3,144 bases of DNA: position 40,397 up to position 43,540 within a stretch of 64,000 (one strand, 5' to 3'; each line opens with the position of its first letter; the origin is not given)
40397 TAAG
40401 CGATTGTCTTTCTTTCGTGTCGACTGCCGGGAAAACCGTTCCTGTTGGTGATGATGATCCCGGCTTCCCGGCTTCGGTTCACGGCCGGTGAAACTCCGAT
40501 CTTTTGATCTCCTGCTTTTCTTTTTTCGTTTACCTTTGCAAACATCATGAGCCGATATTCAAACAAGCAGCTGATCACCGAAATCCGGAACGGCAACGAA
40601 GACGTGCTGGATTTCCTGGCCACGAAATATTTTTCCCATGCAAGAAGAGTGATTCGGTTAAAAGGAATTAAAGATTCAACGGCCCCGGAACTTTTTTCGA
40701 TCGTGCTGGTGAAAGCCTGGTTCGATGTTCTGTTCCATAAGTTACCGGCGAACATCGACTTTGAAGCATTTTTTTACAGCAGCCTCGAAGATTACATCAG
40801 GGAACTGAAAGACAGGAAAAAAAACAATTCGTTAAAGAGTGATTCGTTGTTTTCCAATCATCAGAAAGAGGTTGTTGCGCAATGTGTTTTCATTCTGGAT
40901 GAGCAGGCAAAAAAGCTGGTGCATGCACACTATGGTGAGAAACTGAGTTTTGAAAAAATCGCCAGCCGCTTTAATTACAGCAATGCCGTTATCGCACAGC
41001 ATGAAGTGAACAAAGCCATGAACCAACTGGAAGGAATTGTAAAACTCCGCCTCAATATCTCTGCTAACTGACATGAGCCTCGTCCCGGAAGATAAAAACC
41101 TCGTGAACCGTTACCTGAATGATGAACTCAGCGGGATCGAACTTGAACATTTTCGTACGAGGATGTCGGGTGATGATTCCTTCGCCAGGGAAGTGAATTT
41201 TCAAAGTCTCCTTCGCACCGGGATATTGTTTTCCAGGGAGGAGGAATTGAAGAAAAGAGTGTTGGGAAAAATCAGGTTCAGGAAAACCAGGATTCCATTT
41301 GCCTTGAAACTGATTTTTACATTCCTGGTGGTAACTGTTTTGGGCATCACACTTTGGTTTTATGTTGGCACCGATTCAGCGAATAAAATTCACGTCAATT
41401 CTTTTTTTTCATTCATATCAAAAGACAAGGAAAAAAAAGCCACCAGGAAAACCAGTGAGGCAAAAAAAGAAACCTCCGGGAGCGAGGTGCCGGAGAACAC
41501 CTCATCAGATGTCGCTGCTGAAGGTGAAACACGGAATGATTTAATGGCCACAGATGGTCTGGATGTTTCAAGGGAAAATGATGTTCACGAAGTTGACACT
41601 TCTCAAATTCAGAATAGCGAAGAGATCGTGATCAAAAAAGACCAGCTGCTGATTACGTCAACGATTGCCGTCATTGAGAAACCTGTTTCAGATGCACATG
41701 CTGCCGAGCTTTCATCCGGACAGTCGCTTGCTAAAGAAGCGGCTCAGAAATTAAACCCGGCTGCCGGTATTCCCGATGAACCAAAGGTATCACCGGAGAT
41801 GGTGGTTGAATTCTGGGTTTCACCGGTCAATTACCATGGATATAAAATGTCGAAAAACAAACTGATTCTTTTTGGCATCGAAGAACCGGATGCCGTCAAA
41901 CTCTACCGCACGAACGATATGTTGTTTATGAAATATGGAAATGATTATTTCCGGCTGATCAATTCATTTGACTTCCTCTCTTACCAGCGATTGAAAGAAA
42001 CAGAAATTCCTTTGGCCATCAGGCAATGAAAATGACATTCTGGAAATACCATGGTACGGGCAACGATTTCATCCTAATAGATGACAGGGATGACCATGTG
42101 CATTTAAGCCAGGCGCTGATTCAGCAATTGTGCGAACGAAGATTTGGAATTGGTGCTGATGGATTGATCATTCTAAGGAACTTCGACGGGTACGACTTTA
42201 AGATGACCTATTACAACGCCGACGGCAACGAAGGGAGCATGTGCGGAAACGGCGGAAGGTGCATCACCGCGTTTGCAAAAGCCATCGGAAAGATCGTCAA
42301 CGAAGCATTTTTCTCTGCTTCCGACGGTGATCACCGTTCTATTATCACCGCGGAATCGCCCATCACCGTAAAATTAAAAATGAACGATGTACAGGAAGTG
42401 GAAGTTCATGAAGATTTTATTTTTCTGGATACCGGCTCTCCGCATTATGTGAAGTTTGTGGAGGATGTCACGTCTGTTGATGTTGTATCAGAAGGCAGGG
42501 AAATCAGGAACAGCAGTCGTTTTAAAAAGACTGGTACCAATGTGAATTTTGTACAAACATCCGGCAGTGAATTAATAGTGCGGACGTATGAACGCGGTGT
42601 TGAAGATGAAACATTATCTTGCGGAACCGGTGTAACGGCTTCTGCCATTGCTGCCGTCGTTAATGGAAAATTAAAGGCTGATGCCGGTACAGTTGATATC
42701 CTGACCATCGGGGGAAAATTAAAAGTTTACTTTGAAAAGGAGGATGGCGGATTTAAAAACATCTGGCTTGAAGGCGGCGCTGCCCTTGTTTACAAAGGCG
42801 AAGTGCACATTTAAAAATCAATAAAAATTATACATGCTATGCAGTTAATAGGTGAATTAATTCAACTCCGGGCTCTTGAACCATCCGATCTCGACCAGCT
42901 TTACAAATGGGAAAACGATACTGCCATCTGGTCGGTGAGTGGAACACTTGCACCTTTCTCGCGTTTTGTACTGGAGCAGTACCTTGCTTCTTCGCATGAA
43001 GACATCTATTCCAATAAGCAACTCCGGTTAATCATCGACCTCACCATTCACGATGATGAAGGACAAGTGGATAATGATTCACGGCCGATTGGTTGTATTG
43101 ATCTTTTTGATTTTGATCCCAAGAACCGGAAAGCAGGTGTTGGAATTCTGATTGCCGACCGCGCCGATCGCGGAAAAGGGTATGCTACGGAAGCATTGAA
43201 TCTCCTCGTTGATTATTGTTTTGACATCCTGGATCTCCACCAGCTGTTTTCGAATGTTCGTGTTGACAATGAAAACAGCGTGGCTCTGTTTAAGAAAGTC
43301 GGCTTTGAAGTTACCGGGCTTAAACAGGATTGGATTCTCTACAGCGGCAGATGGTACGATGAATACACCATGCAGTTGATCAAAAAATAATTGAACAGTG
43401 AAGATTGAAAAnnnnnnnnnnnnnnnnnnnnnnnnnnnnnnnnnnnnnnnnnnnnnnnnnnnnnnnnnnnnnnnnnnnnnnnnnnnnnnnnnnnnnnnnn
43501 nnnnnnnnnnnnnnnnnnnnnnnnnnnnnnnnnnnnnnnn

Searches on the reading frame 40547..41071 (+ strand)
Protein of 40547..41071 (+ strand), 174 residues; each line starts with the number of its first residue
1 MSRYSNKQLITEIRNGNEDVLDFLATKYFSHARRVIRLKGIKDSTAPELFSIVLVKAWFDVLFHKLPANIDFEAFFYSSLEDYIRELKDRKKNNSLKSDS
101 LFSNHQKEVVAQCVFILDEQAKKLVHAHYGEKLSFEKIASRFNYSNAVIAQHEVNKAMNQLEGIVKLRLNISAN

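Call 22: search_protein_families(library=pfam, proteins=[window:40547-41071:+], max_evalue=0.001)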
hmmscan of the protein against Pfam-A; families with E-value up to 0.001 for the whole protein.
window:40547-41071:+ (174 aa): 0 families

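Call 77: search_protein_families(library=ncbifam, proteins=[window:40547-41071:+], max_evalue=1)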
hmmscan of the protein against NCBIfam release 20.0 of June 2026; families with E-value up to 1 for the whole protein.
window:40547-41071:+ (174 aa): 11 families
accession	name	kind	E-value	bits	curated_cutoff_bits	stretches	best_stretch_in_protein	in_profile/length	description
TIGR02937.1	sigma70-ECF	superfamily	3.8e-06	26.6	42.9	1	24-153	6-154/165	sigma-70 family RNA polymerase sigma factor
TIGR02989.1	Sig-70_gvs1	subfamily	0.00014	21.8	124.55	1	103-151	97-145/158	RNA polymerase sigma-70 factor, Rhodopirellula/Verrucomicrobium family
TIGR02985.1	Sig70_bacteroi1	subfamily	0.0018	18.5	126.4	1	82-161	79-158/162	RNA polymerase sigma-70 factor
NF005385.0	PRK06930.1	subfamily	0.0067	16.1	136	1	81-162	80-159/170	positive control sigma-like factor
TIGR02984.1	Sig-70_plancto1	subfamily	0.01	15.4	183.75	1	100-163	124-186/189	RNA polymerase sigma-70 factor, Planctomycetaceae-specific subfamily 1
NF009174.0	PRK12522.1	equivalog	0.011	15.8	217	1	92-165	96-167/175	RNA polymerase sigma factor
NF005809.0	PRK07670.1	equivalog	0.011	15.3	326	1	90-164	176-249/255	FliA/WhiG family RNA polymerase sigma factor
TIGR02939.1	RpoE_Sigma70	equivalog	0.015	15.3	236.15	0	89-143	111-165/190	RNA polymerase sigma factor RpoE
NF007224.0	PRK09642.1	equivalog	0.016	15.2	212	1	92-142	82-132/160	RNA polymerase sigma factor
TIGR03001.1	Sig-70_gmx1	subfamily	0.058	12.7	154.6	1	104-169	149-213/244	RNA polymerase sigma-70 factor, Myxococcales family 1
NF007216.0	PRK09638.1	equivalog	0.06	13.1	194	1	5-170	4-164/180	RNA polymerase sigma factor SigY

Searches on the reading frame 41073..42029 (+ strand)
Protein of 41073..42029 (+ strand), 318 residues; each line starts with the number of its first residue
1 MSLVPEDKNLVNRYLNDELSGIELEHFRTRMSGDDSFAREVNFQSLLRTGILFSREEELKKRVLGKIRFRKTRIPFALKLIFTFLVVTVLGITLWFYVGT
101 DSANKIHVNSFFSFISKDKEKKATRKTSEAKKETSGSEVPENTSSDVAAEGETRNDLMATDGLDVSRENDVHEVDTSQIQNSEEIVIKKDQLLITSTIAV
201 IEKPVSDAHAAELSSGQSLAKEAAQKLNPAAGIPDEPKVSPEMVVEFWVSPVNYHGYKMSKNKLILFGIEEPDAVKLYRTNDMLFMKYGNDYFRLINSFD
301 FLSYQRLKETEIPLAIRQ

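Call 22: search_protein_families(library=pfam, proteins=[window:41073-42029:+], max_evalue=0.001)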
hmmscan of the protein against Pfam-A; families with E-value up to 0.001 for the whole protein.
window:41073-42029:+ (318 aa): 0 families

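Call 77: search_protein_families(library=ncbifam, proteins=[window:41073-42029:+], max_evalue=1)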
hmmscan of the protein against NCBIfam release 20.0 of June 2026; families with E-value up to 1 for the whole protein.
window:41073-42029:+ (318 aa): 2 families
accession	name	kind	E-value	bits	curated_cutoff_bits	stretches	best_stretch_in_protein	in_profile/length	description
NF042931.1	SAG1386_EF1546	equivalog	0.00041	20.5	80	1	70-150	24-108/158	SAG1386/EF1546 family surface-associated protein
TIGR02747.1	TraV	equivalog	0.14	12.8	44.75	1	159-251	30-122/145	type IV conjugative transfer system lipoprotein TraV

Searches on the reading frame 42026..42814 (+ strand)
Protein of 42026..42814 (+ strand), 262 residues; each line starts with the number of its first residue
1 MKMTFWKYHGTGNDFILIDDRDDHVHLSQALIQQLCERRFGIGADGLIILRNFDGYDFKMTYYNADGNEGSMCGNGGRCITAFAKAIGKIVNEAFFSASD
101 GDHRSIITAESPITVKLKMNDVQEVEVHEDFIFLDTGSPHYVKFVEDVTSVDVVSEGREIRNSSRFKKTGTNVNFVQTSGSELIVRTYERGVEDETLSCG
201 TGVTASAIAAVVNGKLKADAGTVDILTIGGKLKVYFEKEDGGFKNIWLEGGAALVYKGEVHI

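Call 22: search_protein_families(library=pfam, proteins=[window:42026-42814:+], max_evalue=0.001)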
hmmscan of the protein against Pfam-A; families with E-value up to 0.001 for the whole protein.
window:42026-42814:+ (262 aa): 1 family
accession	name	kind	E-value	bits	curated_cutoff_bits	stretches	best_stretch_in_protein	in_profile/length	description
PF01678.24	DAP_epimerase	-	1e-43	148.7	34.7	2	5-110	1-107/121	Diaminopimelate epimerase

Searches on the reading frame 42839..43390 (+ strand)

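Call 22: search_protein_families(library=pfam, proteins=[window:42839-43390:+], max_evalue=0.001)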
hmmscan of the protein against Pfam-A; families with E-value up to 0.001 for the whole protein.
window:42839-43390:+ (183 aa): 4 families
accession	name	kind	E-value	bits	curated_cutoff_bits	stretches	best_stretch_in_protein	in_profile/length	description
PF13302.13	Acetyltransf_3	-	5.8e-22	79.3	25.4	1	9-157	3-138/138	Acetyltransferase (GNAT) domain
PF13420.13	Acetyltransf_4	-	5.5e-15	56.2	24.3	1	76-175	53-153/155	Acetyltransferase (GNAT) domain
PF00583.31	Acetyltransf_1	-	2e-11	44.6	20.7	1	77-156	38-116/116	Acetyltransferase (GNAT) family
PF13523.12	Acetyltransf_8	-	1.3e-09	38.3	27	1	95-159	76-140/145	Acetyltransferase (GNAT) domain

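Call 77: search_protein_families(library=ncbifam, proteins=[window:42839-43390:+], max_evalue=1)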
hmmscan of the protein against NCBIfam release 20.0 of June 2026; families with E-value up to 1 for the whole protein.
window:42839-43390:+ (183 aa): 18 families
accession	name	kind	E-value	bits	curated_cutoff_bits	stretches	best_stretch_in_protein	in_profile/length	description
NF011709.0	PRK15130.1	equivalog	5.1e-15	55.8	218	1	65-177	47-161/186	spermidine N1-acetyltransferase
TIGR03585.1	PseH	equivalog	1.2e-11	45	93.1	1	78-178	57-155/156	UDP-4-amino-4,6-dideoxy-N-acetyl-beta-L-altrosamine N-acetyltransferase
NF007527.0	PRK10140.1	equivalog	1.1e-08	35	236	1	87-181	68-161/162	N-acetyltransferase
NF000225.3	AAC_6p_Strep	exception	9.4e-08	32.2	250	1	83-181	51-151/156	aminoglycoside 6'-N-acetyltransferase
NF040503.1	resist_ArsN1a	equivalog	3e-07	30.3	170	1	78-178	54-155/159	arsinothricin resistance N-acetyltransferase ArsN1 family A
NF008072.0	PRK10809.1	equivalog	3.7e-07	30.1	190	1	105-180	111-185/194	ribosomal protein S5-alanine N-acetyltransferase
TIGR01575.1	rimI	equivalog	9.7e-06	25.8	86.4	1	106-165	63-121/132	ribosomal protein S18-alanine N-acetyltransferase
NF007539.0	PRK10151.1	equivalog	2.5e-05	24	184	1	81-174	76-168/179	50S ribosomal protein L7/L12-serine acetyltransferase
NF033074.0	AAC_6p_Ib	exception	0.00046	19.9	400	1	8-160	8-158/184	AAC(6')-Ib family aminoglycoside 6'-N-acetyltransferase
NF000485.1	TlmB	exception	0.0015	17.9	625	1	104-160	90-145/292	bleomycin family antibiotic N-acetyltransferase TlmB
NF000431.1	AAC_6p_Ian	exception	0.0038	16.8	400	1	100-180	95-175/190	aminoglycoside N-acetyltransferase AAC(6')-Ian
NF040504.1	resist_ArsN1b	equivalog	0.0056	16.5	210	1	104-174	83-151/159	arsinothricin resistance N-acetyltransferase ArsN1 family B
NF007025.1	PRK09491.1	equivalog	0.0083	16.1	173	1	107-164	71-127/145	ribosomal protein S18-alanine N-acetyltransferase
TIGR04431.1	N6_acetyl_AAC6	equivalog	0.0085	15.7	260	1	6-158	6-156/184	AacA4 family aminoglycoside N(6')-acetyltransferase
NF012165.0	AAC_6p_set_A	equivalog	0.014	15.1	280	1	92-157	85-148/177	aminoglycoside 6'-N-acetyltransferase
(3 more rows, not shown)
